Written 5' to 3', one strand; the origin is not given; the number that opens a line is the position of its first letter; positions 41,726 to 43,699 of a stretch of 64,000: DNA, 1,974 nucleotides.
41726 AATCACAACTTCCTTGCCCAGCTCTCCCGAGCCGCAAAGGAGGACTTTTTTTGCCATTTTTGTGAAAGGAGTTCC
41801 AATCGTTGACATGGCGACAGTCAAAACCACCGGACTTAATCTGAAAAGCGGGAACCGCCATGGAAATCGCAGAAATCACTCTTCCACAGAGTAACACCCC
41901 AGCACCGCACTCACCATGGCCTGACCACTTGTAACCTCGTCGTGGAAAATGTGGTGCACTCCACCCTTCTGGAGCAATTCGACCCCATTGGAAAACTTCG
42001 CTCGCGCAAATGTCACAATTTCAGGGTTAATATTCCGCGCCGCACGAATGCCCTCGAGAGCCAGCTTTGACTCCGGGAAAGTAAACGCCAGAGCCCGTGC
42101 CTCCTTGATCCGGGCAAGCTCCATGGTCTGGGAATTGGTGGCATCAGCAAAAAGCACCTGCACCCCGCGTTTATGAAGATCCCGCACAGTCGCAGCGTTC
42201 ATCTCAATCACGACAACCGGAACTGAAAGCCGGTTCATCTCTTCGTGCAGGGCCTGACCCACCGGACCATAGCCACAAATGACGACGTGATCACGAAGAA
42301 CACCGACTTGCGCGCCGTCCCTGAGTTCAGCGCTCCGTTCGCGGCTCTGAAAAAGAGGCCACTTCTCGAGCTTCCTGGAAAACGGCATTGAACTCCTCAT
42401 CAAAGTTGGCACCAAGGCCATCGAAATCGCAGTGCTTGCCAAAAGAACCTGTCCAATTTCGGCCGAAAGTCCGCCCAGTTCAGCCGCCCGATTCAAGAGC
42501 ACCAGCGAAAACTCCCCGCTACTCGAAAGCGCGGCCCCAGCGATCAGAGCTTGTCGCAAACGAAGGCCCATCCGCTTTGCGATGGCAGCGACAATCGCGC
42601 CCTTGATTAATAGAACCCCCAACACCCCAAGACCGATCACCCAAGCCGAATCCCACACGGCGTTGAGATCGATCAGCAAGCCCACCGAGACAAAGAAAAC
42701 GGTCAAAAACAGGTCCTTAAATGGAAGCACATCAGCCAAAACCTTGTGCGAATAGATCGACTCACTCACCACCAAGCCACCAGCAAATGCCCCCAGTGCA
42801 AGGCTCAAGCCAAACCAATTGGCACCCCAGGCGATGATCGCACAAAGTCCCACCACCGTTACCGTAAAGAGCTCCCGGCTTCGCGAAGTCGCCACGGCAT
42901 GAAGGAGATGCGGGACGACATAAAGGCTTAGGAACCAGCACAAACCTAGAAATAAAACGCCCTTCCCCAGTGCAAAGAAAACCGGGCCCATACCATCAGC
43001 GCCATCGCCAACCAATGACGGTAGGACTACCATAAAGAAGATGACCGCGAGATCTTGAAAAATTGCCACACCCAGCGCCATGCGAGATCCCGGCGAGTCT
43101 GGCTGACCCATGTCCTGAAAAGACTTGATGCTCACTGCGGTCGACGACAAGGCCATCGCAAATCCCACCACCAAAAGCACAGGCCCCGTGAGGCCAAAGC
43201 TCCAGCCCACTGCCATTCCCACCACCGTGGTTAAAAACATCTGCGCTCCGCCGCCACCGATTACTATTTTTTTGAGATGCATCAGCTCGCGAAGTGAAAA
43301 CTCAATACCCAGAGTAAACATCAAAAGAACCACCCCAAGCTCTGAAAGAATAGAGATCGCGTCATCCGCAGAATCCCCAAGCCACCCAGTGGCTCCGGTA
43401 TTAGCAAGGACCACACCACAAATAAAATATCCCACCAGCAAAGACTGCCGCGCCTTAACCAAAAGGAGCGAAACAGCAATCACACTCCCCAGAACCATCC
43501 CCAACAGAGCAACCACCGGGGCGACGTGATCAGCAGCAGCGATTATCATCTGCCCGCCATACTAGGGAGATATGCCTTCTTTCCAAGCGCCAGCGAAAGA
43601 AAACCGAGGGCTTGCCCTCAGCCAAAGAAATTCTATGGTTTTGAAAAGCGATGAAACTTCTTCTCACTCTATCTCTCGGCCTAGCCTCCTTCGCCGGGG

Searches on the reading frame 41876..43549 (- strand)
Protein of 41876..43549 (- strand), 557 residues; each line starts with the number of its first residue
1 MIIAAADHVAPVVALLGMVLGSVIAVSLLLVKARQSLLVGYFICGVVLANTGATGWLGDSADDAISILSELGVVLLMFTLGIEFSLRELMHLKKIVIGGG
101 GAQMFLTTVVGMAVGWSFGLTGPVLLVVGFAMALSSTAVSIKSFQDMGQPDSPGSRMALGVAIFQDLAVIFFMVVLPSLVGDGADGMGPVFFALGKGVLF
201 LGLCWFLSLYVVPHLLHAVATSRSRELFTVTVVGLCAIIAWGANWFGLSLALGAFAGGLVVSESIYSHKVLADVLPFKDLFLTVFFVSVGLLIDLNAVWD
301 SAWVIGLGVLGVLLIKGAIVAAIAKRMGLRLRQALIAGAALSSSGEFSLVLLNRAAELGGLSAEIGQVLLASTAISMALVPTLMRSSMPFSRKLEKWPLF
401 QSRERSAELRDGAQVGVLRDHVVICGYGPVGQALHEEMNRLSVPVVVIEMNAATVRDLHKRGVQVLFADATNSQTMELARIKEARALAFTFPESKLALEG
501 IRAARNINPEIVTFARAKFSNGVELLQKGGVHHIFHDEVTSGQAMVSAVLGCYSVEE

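Call 51: search_protein_families(library=ncbifam, max_evalue=0.1, proteins=[window:41876-43549:-])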
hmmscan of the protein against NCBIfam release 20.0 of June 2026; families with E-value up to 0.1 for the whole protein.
window:41876-43549:- (557 aa): 14 families
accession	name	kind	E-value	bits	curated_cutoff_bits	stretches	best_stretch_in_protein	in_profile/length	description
NF007950.1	PRK10669.1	equivalog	9.5e-78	262.4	700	1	8-547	3-545/547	YbaL family putative K(+) efflux transporter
NF002924.0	PRK03562.1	equivalog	2.9e-69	234.1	752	1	22-537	16-520/623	glutathione-regulated potassium-efflux system protein KefC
NF002973.0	PRK03659.1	equivalog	1.6e-64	218.5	804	1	20-532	15-513/602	glutathione-regulated potassium-efflux system protein KefB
TIGR00932.1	2a37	subfamily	5.5e-52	177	238.3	1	23-294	4-275/275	monovalent cation:proton antiporter-2 (CPA2) family protein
NF045626.1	FeTrans_MagA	equivalog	1.2e-40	139.7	700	1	12-383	13-373/386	iron transporter MagA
NF007039.0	PRK09496.3-2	equivalog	5.7e-05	22.1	293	1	420-484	229-295/446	Trk system potassium transporter TrkA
NF007043.0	PRK09496.3-6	equivalog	0.00063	18.6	384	1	420-488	232-303/445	Trk system potassium transporter TrkA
TIGR02964.1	xanthine_xdhC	equivalog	0.0025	17.4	161.6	1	418-479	99-160/246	xanthine dehydrogenase accessory protein XdhC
NF007031.0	PRK09496.1-2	equivalog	0.019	14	289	1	421-485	2-67/458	Trk system potassium transporter TrkA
NF007042.0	PRK09496.3-5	equivalog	0.024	13.3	467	1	421-520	2-102/466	Trk system potassium transporter TrkA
NF004780.0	PRK06126.1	subfamily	0.028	12.7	445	1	418-480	7-61/552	hypothetical protein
NF007034.0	PRK09496.2-1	subfamily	0.035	13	344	1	421-518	2-98/445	Trk system potassium transporter TrkA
NF007032.0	PRK09496.1-4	equivalog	0.038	12.9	309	1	422-486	3-68/457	Trk system potassium transporter TrkA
TIGR00936.1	ahcY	equivalog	0.083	11.7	497.6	0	421-465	207-251/416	adenosylhomocysteinase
